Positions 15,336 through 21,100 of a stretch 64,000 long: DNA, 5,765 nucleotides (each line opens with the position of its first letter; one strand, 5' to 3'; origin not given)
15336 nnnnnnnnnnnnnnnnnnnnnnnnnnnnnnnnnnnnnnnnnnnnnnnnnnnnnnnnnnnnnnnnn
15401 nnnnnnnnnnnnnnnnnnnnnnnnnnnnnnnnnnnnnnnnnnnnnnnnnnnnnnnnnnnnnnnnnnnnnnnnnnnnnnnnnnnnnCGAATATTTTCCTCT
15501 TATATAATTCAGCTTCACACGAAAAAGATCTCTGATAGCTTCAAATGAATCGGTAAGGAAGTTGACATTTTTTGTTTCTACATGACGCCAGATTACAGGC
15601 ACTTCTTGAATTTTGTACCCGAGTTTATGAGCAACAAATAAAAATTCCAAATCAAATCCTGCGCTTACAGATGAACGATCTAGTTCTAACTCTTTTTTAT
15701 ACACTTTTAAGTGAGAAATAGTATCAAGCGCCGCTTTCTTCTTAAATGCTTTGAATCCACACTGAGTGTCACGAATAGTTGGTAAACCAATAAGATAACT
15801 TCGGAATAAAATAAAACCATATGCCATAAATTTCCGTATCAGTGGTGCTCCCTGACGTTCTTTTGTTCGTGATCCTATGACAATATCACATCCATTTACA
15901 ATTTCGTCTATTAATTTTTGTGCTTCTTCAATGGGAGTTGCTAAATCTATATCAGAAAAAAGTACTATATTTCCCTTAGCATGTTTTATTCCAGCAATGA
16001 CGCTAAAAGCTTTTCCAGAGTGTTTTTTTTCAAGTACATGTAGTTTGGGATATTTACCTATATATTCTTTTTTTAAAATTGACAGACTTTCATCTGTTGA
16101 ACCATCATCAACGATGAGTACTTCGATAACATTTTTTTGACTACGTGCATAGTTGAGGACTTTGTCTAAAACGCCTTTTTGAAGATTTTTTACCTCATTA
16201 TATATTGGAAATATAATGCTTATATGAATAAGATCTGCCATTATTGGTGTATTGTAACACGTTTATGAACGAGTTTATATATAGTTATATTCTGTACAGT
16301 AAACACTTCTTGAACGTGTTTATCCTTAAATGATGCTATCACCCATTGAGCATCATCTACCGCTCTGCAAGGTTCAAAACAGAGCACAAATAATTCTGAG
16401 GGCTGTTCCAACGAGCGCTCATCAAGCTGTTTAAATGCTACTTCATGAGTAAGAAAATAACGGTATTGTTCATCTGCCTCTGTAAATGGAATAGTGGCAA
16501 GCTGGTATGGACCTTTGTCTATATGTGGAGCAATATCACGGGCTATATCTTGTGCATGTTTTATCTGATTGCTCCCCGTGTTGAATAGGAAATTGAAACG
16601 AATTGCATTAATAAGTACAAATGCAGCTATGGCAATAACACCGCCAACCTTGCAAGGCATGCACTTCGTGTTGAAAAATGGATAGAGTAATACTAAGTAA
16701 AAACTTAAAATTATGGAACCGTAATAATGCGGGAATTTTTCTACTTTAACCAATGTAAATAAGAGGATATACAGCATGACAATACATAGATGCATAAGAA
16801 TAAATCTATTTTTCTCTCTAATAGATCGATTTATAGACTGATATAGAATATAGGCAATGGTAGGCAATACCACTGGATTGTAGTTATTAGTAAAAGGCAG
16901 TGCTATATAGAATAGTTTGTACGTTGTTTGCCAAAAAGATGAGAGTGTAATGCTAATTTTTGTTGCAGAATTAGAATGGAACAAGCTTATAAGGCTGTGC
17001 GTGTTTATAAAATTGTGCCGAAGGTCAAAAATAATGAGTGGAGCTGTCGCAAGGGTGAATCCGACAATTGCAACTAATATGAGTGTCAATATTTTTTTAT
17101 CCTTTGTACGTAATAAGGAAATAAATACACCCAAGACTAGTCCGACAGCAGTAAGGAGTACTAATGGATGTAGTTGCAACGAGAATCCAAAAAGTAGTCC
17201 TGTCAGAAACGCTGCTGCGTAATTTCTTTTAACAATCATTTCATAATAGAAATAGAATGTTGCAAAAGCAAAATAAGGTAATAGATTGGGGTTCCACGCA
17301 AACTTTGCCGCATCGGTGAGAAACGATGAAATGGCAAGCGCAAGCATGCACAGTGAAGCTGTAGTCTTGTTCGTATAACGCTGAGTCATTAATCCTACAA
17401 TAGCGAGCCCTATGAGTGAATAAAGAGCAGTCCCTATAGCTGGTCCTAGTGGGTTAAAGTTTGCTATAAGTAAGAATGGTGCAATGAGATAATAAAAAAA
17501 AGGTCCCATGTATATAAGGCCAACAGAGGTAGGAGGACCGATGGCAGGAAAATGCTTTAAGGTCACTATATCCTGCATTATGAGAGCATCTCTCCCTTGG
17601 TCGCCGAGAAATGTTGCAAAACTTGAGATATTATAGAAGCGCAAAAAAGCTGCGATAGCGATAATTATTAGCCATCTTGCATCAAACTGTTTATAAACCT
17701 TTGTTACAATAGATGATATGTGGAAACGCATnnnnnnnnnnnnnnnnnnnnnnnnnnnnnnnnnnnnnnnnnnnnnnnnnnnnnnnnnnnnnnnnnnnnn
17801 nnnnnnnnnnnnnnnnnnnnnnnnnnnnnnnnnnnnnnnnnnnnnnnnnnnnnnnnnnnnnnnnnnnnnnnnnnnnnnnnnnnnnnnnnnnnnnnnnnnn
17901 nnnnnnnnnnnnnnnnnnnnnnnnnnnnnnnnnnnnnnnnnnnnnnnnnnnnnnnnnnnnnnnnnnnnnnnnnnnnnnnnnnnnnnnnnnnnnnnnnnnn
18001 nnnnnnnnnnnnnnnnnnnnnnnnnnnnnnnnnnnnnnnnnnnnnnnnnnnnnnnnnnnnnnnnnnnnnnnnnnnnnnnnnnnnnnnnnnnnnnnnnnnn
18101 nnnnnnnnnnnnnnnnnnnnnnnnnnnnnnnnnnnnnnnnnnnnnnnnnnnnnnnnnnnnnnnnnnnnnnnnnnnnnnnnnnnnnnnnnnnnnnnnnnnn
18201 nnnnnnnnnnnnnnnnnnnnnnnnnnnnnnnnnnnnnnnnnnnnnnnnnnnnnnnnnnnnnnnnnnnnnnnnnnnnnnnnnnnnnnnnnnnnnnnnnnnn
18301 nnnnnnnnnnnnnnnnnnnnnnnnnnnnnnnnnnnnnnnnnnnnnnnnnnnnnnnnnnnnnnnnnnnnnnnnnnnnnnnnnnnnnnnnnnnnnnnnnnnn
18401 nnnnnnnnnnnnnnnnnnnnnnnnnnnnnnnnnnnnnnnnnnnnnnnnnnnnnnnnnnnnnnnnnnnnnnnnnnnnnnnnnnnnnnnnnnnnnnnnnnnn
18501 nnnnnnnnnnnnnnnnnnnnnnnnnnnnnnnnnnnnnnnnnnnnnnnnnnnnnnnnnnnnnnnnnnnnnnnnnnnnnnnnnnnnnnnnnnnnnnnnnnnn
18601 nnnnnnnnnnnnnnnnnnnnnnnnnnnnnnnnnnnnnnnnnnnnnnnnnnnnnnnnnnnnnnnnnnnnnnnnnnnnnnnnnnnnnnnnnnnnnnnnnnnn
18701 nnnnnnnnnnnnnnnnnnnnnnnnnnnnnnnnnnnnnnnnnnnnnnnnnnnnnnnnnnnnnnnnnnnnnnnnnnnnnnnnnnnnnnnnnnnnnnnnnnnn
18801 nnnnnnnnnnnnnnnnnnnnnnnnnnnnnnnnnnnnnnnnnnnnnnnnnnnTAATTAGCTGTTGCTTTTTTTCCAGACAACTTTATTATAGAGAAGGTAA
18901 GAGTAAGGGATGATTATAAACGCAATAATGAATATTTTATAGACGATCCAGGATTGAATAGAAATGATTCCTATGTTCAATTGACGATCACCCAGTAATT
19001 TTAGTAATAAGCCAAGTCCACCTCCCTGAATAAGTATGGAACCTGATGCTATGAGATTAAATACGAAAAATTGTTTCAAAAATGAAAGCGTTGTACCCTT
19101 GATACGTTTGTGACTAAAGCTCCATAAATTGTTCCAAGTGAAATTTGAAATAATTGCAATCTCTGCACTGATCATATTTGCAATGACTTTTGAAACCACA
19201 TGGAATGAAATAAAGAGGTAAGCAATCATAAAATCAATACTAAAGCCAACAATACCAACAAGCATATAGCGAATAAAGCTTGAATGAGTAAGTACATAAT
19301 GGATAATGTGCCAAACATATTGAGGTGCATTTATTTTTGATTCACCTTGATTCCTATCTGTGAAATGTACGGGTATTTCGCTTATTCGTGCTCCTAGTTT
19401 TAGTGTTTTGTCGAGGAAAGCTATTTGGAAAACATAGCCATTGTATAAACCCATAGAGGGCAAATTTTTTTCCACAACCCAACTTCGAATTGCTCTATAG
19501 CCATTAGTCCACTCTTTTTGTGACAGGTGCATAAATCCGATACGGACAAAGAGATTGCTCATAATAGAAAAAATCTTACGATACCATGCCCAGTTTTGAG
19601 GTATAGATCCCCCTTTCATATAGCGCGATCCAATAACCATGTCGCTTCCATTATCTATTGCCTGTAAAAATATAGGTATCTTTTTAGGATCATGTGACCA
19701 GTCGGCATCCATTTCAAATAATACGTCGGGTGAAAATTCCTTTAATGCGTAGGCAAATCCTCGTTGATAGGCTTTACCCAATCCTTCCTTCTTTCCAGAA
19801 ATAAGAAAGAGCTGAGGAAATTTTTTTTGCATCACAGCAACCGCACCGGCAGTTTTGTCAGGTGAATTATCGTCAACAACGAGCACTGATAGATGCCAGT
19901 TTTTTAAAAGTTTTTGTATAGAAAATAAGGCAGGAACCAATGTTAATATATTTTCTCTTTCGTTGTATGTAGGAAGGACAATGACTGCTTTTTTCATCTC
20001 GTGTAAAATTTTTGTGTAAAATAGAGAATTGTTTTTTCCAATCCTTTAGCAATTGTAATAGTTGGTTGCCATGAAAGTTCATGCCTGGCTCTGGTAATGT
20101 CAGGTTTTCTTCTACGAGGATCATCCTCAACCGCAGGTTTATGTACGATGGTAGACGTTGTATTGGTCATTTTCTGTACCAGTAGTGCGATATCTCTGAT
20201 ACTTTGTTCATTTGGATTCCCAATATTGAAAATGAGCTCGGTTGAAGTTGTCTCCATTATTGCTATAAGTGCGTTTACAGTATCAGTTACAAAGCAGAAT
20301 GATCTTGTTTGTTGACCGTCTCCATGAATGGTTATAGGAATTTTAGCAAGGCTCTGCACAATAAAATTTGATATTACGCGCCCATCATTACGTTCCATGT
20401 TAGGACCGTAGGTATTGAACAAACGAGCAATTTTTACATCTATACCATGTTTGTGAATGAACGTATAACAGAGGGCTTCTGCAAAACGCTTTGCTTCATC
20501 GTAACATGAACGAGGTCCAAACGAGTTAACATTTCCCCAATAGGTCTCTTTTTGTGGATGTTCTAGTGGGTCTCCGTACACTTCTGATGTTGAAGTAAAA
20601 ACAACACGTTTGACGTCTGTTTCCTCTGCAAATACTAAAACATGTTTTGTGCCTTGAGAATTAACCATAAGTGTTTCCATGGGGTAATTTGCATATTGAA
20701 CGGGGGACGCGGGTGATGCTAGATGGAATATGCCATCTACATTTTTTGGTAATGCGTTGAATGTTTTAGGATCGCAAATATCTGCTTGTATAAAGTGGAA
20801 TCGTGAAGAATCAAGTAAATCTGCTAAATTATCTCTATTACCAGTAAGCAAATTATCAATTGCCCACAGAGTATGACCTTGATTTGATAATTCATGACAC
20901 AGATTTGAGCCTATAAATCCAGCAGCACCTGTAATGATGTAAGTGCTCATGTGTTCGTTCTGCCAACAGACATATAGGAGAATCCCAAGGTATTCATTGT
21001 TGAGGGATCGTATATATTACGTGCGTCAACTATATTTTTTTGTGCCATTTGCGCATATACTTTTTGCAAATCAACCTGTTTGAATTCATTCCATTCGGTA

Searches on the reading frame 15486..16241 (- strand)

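Call 73: search_protein_families(library=pfam, proteins=[window:15486-16241:-], max_evalue=0.0001)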
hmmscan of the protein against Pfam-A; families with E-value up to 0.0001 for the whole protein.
window:15486-16241:- (252 aa): 2 families
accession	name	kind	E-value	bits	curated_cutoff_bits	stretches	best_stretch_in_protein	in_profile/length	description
PF00535.33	Glycos_transf_2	-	6.8e-25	88.4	23.3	1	8-170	1-163/168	Glycosyl transferase family 2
PF10111.15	Glyco_tranf_2_2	-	1.2e-06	28.7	27.3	1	8-101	1-93/276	Glycosyltransferase like family 2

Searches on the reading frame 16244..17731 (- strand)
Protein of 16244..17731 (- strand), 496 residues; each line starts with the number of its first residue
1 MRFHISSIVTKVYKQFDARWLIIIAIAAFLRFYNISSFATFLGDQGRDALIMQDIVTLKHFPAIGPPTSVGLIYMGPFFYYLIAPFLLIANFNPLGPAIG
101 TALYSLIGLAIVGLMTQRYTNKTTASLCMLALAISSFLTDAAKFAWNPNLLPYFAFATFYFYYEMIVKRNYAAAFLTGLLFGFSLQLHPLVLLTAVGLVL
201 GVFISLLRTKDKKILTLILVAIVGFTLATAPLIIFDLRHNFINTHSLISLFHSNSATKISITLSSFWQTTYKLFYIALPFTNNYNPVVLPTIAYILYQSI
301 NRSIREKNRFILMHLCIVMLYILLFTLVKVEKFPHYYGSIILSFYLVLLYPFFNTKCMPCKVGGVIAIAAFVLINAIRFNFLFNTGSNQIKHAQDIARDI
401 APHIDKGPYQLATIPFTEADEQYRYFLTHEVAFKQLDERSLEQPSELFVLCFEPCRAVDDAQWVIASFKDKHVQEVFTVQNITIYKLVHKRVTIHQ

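Call 73: search_protein_families(library=pfam, proteins=[window:16244-17731:-], max_evalue=0.0001)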
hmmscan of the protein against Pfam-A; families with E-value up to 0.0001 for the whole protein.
window:16244-17731:- (496 aa): 1 family
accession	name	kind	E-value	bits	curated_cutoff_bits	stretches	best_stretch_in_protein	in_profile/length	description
PF13231.12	PMT_2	-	1e-05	26.3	26.1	1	77-225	4-154/160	Dolichyl-phosphate-mannose-protein mannosyltransferase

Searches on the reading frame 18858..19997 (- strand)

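Call 73: search_protein_families(library=pfam, proteins=[window:18858-19997:-], max_evalue=0.0001)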
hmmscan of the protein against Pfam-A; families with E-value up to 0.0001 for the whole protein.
window:18858-19997:- (380 aa): 2 families
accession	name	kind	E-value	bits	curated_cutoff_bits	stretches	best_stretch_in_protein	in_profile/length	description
PF00535.33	Glycos_transf_2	-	6.3e-20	72.2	23.3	1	6-138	2-128/168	Glycosyl transferase family 2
PF04138.20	GtrA_DPMS_TM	-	2.6e-16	60.3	26.1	1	243-375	1-117/117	GtrA/DPMS, transmembrane domain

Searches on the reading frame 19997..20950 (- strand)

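Call 73: search_protein_families(library=pfam, proteins=[window:19997-20950:-], max_evalue=0.0001)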
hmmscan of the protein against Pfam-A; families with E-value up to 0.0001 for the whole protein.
window:19997-20950:- (318 aa): 7 families
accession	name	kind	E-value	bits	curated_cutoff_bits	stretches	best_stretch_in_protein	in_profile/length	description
PF01370.27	Epimerase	-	1.8e-56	191.7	20.9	1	5-244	2-240/240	NAD dependent epimerase/dehydratase family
PF16363.11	GDP_Man_Dehyd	-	3.2e-51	175.2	27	1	5-307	1-332/332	GDP-mannose 4,6 dehydratase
PF01073.25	3Beta_HSD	-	2.3e-18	66.6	22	1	5-161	1-157/280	3-beta hydroxysteroid dehydrogenase/isomerase family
PF02719.21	Polysacc_synt_2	-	3.6e-12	46.5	20.2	1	5-121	2-128/293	Polysaccharide biosynthesis protein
PF07993.18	NAD_binding_4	-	1.1e-11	44.9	20.1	1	6-191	1-215/258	Male sterility protein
PF13460.12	NAD_binding_10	-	8.4e-10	39.2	27.2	1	8-158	1-128/184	NAD(P)H-binding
PF04321.23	RmlD_sub_bind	-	2.3e-08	33.9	27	1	5-268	4-237/287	RmlD substrate binding domain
